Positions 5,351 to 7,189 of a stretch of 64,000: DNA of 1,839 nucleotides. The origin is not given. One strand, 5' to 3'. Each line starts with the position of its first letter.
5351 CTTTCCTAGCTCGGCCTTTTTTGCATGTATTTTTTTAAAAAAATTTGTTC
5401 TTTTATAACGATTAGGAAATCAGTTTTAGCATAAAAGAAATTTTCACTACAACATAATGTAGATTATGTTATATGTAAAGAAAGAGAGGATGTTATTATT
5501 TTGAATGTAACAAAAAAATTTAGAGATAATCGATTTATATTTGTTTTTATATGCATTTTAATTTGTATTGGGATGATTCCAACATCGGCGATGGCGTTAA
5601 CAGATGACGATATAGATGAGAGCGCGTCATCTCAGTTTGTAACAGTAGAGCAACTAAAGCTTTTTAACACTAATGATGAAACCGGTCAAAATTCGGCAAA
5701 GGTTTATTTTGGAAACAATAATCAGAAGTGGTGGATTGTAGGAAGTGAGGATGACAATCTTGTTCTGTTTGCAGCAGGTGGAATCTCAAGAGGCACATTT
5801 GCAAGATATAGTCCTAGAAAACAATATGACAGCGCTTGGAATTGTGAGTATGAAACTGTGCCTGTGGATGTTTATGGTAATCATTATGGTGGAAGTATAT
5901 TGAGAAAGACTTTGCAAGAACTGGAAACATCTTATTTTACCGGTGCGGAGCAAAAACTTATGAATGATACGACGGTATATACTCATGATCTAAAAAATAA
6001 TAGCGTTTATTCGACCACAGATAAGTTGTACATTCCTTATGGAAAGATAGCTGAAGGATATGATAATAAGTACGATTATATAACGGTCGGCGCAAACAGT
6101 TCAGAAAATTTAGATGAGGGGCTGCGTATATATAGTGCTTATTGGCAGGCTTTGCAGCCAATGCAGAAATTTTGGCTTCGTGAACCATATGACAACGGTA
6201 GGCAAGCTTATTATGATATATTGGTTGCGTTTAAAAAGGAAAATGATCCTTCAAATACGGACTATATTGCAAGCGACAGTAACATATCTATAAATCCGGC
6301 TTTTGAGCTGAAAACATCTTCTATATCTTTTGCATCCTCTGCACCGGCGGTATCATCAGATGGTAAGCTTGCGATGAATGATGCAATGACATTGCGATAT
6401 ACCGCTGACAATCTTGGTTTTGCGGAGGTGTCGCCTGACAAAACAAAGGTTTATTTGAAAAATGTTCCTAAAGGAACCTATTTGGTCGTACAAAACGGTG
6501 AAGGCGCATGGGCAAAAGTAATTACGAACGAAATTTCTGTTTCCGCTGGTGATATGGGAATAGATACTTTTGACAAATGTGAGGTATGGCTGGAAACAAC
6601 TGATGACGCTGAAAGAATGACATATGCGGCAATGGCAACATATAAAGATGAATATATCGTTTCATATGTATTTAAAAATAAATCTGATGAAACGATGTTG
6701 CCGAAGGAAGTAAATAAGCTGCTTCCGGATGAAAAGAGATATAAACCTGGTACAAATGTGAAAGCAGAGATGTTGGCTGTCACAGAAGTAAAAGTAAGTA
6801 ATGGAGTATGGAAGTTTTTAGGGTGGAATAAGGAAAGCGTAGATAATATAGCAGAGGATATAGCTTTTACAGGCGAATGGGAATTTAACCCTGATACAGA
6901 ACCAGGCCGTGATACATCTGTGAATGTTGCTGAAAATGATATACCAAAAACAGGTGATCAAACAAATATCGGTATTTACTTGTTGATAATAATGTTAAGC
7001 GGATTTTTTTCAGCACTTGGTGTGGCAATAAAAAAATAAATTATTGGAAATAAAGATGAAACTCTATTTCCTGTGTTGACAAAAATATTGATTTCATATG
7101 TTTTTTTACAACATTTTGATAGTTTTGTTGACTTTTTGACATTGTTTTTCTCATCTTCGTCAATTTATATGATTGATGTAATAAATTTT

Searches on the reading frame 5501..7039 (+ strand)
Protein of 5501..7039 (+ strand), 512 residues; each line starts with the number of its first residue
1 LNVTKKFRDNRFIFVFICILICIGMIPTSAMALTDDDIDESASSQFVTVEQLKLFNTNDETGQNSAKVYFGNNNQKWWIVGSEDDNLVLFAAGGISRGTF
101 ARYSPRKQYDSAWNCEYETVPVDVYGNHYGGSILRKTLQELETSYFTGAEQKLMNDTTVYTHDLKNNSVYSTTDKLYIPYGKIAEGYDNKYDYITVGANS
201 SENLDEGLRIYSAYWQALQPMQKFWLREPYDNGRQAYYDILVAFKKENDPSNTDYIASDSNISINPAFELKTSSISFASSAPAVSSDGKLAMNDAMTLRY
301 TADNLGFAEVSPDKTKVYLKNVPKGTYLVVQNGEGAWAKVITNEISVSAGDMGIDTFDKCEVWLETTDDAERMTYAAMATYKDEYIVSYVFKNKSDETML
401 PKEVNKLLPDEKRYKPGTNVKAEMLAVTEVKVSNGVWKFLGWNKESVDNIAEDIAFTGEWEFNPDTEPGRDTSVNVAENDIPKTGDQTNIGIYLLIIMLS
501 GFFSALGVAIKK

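Call 6: search_protein_families(library=pfam, proteins=[window:5501-7039:+], max_evalue=0.01)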
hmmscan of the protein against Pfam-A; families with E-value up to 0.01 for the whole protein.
window:5501-7039:+ (512 aa): 1 family
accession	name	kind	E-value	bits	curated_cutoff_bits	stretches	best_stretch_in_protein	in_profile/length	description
PF18655.7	SHIRT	-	3.3e-20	73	22.4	1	384-462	2-81/82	SHIRT domain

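Call 14: find_encoding_contigs(protein=window:5501-7039:+, flank=1500, max_places=10)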
Protein window:5501-7039:+ (512 aa): 8 contigs read that carry it; 4 places shown.
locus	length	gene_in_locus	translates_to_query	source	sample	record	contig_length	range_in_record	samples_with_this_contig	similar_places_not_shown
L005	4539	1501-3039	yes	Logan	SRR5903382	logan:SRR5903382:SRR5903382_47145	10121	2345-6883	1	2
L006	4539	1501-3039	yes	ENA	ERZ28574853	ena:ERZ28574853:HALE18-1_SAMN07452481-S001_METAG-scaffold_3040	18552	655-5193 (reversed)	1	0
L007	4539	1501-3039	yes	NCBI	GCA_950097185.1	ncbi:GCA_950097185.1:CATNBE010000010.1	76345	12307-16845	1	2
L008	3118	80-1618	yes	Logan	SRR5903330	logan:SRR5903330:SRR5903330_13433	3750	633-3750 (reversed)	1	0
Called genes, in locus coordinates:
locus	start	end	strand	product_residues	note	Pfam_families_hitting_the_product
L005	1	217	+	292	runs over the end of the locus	-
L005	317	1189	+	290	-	PF02899:Phage_int_SAM_1 (faint), PF00589:Phage_integrase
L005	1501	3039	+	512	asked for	PF18655:SHIRT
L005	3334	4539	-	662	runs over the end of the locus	PF03190:Thioredox_DsbH, PF13899:Thioredoxin_7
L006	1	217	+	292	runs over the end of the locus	-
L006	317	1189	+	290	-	PF02899:Phage_int_SAM_1 (faint), PF00589:Phage_integrase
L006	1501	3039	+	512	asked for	PF18655:SHIRT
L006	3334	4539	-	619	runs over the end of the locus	?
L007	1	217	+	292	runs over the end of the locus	-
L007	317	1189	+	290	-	PF02899:Phage_int_SAM_1 (faint), PF00589:Phage_integrase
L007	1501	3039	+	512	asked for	PF18655:SHIRT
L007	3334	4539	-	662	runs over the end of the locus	PF03190:Thioredox_DsbH, PF13899:Thioredoxin_7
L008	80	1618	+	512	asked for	PF18655:SHIRT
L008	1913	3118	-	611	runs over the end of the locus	?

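Call 34: search_protein_families(library=ncbifam, proteins=[window:5501-7039:+], max_evalue=0.001)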
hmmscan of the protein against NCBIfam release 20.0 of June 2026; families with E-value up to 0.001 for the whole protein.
window:5501-7039:+ (512 aa): 0 families
